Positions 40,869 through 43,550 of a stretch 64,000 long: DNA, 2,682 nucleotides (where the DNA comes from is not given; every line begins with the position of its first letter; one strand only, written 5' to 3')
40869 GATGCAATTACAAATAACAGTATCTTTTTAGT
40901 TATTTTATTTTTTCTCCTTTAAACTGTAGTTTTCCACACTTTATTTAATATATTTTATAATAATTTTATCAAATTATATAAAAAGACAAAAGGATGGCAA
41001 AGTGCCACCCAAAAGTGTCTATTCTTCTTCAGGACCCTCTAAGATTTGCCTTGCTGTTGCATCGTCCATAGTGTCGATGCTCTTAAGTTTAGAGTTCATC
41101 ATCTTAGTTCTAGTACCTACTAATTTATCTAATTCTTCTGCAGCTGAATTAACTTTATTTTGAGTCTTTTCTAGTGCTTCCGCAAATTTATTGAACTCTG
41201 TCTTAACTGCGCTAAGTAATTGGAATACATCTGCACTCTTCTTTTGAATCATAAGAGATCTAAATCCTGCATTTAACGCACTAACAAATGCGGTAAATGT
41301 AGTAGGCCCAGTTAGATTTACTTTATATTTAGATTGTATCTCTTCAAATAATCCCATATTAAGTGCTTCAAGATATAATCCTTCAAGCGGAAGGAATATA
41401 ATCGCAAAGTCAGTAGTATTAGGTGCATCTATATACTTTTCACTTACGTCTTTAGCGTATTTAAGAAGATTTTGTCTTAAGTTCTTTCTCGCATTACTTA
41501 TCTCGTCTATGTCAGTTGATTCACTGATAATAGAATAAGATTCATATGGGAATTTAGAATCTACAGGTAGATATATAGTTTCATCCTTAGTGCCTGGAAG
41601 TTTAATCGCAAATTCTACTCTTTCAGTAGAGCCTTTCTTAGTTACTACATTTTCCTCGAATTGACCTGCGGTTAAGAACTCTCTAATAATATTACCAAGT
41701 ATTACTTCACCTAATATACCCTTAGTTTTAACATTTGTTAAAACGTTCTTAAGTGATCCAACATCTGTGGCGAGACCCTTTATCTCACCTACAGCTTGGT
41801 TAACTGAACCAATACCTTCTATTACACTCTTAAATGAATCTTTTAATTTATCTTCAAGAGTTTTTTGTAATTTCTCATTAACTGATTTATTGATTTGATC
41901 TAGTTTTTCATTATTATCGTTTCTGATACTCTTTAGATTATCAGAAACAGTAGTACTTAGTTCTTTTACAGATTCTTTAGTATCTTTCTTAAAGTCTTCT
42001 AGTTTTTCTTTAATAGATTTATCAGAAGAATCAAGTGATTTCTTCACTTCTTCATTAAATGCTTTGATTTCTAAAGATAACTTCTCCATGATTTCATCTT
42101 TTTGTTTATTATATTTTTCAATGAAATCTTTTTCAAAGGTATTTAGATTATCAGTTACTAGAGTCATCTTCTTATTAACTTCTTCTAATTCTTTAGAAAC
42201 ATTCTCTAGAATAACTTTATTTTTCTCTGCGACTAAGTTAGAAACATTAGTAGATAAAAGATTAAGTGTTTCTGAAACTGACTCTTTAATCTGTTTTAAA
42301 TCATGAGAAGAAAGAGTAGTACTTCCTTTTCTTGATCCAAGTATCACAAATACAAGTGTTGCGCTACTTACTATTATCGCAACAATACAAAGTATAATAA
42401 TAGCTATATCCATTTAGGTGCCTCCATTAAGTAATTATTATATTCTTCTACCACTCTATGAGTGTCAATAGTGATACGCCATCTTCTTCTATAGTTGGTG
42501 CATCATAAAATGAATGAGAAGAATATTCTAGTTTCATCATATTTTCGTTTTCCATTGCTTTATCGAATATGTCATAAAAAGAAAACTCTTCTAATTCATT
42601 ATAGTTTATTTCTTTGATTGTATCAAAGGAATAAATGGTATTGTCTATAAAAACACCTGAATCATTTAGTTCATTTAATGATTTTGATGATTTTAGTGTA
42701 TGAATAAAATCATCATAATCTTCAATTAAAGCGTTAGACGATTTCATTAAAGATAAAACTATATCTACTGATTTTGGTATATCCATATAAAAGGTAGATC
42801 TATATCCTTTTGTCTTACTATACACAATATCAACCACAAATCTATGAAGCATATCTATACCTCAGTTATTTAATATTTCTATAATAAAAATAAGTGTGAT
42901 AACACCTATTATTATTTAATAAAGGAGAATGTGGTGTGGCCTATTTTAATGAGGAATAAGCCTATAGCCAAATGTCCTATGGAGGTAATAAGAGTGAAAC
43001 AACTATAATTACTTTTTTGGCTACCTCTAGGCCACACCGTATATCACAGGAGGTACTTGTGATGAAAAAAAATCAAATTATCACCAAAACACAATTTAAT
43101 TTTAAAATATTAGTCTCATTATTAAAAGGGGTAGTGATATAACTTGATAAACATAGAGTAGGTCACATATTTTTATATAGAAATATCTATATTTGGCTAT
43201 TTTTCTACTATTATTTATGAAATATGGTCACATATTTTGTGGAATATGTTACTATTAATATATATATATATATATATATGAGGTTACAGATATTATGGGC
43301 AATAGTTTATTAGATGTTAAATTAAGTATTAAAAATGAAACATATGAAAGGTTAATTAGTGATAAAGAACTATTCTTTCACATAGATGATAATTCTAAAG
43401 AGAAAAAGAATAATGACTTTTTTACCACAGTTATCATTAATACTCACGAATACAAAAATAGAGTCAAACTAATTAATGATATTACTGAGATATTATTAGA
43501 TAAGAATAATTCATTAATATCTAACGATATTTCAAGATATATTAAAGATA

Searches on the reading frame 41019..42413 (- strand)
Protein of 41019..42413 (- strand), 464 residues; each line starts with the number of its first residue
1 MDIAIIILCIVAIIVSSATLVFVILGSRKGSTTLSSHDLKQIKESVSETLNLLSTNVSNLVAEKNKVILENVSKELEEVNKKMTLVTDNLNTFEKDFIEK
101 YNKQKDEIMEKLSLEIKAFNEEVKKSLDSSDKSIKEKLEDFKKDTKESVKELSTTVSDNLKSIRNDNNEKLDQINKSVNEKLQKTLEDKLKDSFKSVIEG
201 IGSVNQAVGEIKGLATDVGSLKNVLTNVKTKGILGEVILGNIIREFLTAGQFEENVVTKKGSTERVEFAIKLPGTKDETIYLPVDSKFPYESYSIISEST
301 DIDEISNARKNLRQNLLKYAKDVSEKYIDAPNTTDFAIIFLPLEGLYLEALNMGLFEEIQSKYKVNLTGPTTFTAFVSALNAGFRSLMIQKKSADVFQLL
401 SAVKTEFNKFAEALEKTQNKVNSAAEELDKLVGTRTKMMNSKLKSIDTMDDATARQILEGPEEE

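Call 12: search_protein_families(library=pfam, proteins=[window:41019-42413:-], max_evalue=0.01)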
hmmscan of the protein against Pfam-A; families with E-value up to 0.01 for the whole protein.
window:41019-42413:- (464 aa): 5 families
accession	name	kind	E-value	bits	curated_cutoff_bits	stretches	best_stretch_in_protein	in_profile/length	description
PF02646.22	RmuC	-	9.2e-63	212.5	26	1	169-454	1-289/291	RmuC family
PF01442.23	Apolipoprotein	-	8e-08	32.6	90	1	45-191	8-153/190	Apolipoprotein A1/A4/E domain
PF04513.17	Baculo_PEP_C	-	7.7e-06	26.4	38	1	148-230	24-106/140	Baculovirus polyhedron envelope protein, PEP, C terminus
PF05478.16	Prominin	-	0.00059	18.5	34.3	1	120-227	164-271/799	Prominin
PF19745.5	FUT8_N_cat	-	0.0013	18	27.6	1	59-206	32-174/499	Alpha-(1,6)-fucosyltransferase N- and catalytic domains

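Call 16: find_related_loci(query=window:41019-42413:-, collection=genome_contigs, flank=5000)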
Query window:41019-42413:- (464 aa) in genome_contigs; peptide patterns used: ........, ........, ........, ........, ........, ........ (x = any residue, [..] = any of these).
87 stretches matched a pattern; 17 encode a relative of the query (tblastn E <= 1e-3); 17 distinct loci.
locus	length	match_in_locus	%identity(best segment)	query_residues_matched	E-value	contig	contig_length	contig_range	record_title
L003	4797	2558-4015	66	1-464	0e+0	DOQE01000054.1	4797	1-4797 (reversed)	MAG TPA_asm: Bacillota bacterium isolate UBA11541 contig_8474, whole genome shotgun sequence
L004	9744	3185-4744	61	1-458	0e+0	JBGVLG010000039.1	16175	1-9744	MAG: Anaeroplasma sp. isolate fecal_MAG_287 fecal_MAG_287_contig_0039, whole genome shotgun sequence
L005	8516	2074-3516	63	1-459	0e+0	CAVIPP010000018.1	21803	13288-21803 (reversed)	Oscillospiraceae bacterium isolate H07676-L1_cleanbin_000086 genome assembly, contig: Spades_H07676-L1_contig_1951, whol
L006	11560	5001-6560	61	1-458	0e+0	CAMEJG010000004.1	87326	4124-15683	MAG: uncultured Anaeroplasma sp. isolate SRR15057923_bin.8_metaWRAP_v1.3_MAG genome assembly, contig: ERZ10407387.75, wh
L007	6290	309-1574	67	28-460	0e+0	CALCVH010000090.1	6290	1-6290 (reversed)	MAG TPA_asm: uncultured Firmicutes bacterium isolate SRR873599_bin.187_CONCOCT_v1.1_MAG genome assembly, contig: ERZ1756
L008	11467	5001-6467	62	30-463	0e+0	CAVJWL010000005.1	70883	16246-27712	uncultured Prevotellaceae bacterium isolate H07654-L1_cleanbin_000026 genome assembly, contig: Spades_H07654-L1_contig_1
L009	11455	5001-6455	63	34-463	0e+0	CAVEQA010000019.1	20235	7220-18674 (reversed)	Paludibacteraceae bacterium isolate H07675-L1_cleanbin_000053 genome assembly, contig: Spades_H07675-L1_contig_2169, who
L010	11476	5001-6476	59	6-458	0e+0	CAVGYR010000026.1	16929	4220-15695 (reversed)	uncultured Treponema sp. isolate H07654-L1_cleanbin_000065 genome assembly, contig: Spades_H07654-L1_contig_2948, whole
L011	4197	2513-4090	57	6-464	0e+0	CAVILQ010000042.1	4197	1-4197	bacterium isolate H07676-L1_cleanbin_000043 genome assembly, contig: Spades_H07676-L1_contig_16190, whole genome shotgun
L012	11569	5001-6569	58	1-458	2e-178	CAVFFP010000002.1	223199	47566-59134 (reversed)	bacterium isolate G02614-L1_cleanbin_000026 genome assembly, contig: Spades_G02614-L1_contig_12, whole genome shotgun se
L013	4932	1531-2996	62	1-460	0e+0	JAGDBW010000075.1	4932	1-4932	MAG: Clostridia bacterium isolate RGIG10326 Yak_Rumen.Co__c2264257, whole genome shotgun sequence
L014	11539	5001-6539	57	5-455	7e-177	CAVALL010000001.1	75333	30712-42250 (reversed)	Alistipes onderdonkii isolate H07666-L1_cleanbin_000024 genome assembly, contig: Spades_H07666-L1_contig_120, whole geno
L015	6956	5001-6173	69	71-459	1e-176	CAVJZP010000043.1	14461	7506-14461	Oscillospiraceae bacterium isolate H07658-L1_cleanbin_000010 genome assembly, contig: Spades_H07658-L1_contig_934, whole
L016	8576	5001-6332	62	27-459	8e-176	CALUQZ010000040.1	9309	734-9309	MAG: uncultured Acholeplasmatales bacterium isolate BRZ_SB__bin101 genome assembly, contig: BRZ_SB__NODE_12771_length_93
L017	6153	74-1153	69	104-463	6e-162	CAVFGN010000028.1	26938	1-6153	Alistipes finegoldii isolate H07606-L1_cleanbin_000035 genome assembly, contig: Spades_H07606-L1_contig_1422, whole geno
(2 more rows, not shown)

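Call 39: search_protein_families(library=padloc, proteins=[window:41019-42413:-], max_evalue=1)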
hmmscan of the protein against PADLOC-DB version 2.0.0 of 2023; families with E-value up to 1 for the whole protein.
window:41019-42413:- (464 aa): 16 families
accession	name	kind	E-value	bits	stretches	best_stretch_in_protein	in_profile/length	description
PDLC00648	ZorA3|ZorA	-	7.1e-07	26.3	1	40-218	343-520/692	MotA/ExbB/TolQ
PDLC00640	ZorA2|ZorA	-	3.1e-05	20.8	1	53-204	372-517/590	MotA/ExbB/TolQ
PDLC00598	ZorA1|ZorA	-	0.00014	18.4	1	54-176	362-484/663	MotA/ExbB/TolQ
PDLC00601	ZorA1|ZorA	-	0.00016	18.5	2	40-202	325-488/699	MotA/ExbB/TolQ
PDLC00637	ZorA2|ZorA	-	0.0002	18.3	1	40-203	230-389/420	MotA/ExbB/TolQ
PDLC03841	LeoBC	-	0.00021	18.6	1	43-435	299-594/601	-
PDLC00638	ZorA2|ZorA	-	0.00054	16.9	1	38-209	334-500/545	MotA/ExbB/TolQ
PDLC04098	HerA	-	0.0057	13.2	2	39-172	282-411/686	-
PDLC00650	ZorA3|ZorA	-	0.017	11.6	1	35-208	471-646/1063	MotA/ExbB/TolQ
PDLC02413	Aga_Nuclease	-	0.028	11.7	1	106-229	87-208/267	-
PDLC02722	PbeC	-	0.047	10.3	1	48-192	367-510/643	PbeC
PDLC00647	ZorA3|ZorA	-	0.054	9.9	1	42-386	315-488/780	MotA/ExbB/TolQ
PDLC00649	ZorA3|ZorA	-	0.19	8.1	1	39-217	343-524/698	MotA/ExbB/TolQ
PDLC03842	LeoB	-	0.26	8.1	1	47-228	280-461/568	-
PDLC03865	LmuB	-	0.47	6.5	0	36-284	550-767/1007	-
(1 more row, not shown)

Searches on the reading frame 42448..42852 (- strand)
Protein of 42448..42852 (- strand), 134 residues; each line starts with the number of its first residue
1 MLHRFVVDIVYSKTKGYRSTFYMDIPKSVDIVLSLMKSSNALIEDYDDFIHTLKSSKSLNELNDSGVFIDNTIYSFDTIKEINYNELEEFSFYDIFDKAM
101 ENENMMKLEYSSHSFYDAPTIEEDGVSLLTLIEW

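Call 12: search_protein_families(library=pfam, proteins=[window:42448-42852:-], max_evalue=0.01)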
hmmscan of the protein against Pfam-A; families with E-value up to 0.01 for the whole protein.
window:42448-42852:- (134 aa): 1 family
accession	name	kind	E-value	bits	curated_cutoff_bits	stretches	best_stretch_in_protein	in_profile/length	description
PF02614.20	UxaC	-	0.0059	15.9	25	1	28-113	196-274/464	Glucuronate isomerase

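Call 14: find_encoding_contigs(protein=window:42448-42852:-, flank=3000, max_places=10)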
Protein window:42448-42852:- (134 aa): 5 contigs read that carry it; 1 place shown.
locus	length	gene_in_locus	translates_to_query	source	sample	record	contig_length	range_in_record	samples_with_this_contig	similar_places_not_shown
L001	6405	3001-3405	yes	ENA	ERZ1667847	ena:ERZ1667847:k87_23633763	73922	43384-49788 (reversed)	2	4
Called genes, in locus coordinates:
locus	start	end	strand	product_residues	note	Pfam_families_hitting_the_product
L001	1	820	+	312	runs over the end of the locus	PF02129:Peptidase_S15 (weak), PF00561:Abhydrolase_1, PF12146:Hydrolase_4, PF12697:Abhydrolase_6, PF00326:Peptidase_S9 (weak)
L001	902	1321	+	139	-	PF00156:Pribosyltran (faint)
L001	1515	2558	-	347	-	-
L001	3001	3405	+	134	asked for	-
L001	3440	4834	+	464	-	PF01442:Apolipoprotein (weak), PF04513:Baculo_PEP_C (faint), PF02646:RmuC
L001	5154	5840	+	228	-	-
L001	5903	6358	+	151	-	-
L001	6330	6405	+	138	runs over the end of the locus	-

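Call 28: find_homologous_proteins(query=window:42448-42852:-, max_evalue=0.001)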
Query window:42448-42852:- (134 aa): 4 proteins with E <= 0.001 among 18 candidates.
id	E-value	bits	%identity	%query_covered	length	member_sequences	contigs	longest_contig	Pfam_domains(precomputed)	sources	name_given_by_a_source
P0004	1.1e-79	283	100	100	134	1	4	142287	-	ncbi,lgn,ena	-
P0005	7.0e-68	244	85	100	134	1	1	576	-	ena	-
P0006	3.5e-56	207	73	100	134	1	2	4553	-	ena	-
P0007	5.9e-56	206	72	100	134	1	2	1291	-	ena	-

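Call 29: find_encoding_contigs(protein=P0005, flank=5000, max_places=10)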
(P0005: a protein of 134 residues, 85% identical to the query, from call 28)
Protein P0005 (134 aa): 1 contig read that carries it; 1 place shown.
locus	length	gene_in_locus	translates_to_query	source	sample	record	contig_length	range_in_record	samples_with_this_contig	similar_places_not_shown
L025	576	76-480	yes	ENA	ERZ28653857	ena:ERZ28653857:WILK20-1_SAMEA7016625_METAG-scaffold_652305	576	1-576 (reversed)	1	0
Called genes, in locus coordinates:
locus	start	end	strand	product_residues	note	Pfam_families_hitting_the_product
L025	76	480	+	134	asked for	-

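Call 30: find_encoding_contigs(protein=P0007, flank=5000, max_places=10)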
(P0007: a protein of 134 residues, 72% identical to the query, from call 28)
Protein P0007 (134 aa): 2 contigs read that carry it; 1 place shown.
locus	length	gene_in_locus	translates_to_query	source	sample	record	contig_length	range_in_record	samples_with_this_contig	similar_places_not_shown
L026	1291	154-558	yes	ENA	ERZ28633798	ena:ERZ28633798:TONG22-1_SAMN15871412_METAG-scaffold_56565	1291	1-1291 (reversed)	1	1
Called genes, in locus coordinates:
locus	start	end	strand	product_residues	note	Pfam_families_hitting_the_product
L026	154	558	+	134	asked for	-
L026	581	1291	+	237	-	?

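Call 39: search_protein_families(library=padloc, proteins=[window:42448-42852:-], max_evalue=1)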
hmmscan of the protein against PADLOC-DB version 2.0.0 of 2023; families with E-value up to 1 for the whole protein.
window:42448-42852:- (134 aa): 0 families

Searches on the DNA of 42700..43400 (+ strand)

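Call 6: search_rna_families(source=window, start=42700, end=43400, threshold=evalue, max_evalue=10, show_alignments=3)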
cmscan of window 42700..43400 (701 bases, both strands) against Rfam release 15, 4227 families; matches with E-value up to 10: 3.
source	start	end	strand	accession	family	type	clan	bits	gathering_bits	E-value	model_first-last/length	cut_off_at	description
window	42700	42721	-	RF00316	snoR43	Gene; snRNA; snoRNA; CD-box;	-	16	50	9.5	1-22/73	3'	Small nucleolar RNA R43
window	43193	43236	+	RF01448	S_pombe_snR93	Gene; snRNA; snoRNA; HACA-box;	-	15.9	45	9.6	87-130/143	no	small nucleolar RNA snR93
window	42880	42915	-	RF00840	mir-374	Gene; miRNA;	-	14.9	54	7.2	13-59/71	no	mir-374 microRNA precursor family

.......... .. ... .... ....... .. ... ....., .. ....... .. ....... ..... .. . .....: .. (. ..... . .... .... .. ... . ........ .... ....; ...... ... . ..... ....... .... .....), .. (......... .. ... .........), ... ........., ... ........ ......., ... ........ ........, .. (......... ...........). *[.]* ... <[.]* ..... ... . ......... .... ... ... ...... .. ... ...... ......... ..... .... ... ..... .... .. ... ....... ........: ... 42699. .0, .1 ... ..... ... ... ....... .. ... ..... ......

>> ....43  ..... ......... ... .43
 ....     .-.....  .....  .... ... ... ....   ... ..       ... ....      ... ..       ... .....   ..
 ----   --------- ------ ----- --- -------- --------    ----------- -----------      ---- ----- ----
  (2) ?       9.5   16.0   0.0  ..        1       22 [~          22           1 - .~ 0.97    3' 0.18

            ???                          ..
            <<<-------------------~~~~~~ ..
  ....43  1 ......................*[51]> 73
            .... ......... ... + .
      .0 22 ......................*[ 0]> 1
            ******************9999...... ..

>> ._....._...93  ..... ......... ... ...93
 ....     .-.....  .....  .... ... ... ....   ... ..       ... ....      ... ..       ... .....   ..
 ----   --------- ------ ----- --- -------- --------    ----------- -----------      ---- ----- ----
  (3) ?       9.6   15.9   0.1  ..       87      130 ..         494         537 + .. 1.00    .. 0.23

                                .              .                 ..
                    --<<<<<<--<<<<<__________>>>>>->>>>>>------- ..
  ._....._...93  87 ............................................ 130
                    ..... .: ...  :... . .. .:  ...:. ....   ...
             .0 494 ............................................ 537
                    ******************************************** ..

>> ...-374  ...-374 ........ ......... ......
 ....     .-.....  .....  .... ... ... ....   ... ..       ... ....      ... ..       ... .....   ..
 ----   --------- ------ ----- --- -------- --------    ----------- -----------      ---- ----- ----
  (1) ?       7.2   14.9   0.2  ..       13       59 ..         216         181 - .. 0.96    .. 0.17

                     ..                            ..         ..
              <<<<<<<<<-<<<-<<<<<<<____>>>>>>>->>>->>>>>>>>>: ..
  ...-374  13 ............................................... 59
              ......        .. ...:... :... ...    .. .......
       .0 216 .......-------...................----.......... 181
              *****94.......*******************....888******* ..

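Call 10: search_dna_similar(query=window:42860-43300:+, collection=phages, mode=distant)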
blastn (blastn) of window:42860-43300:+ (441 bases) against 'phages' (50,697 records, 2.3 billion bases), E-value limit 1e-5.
No match.

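Call 11: search_dna_similar(query=window:42860-43300:+, collection=plasmids, mode=distant)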
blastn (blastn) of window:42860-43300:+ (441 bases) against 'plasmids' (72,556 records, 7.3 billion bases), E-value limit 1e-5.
No match.
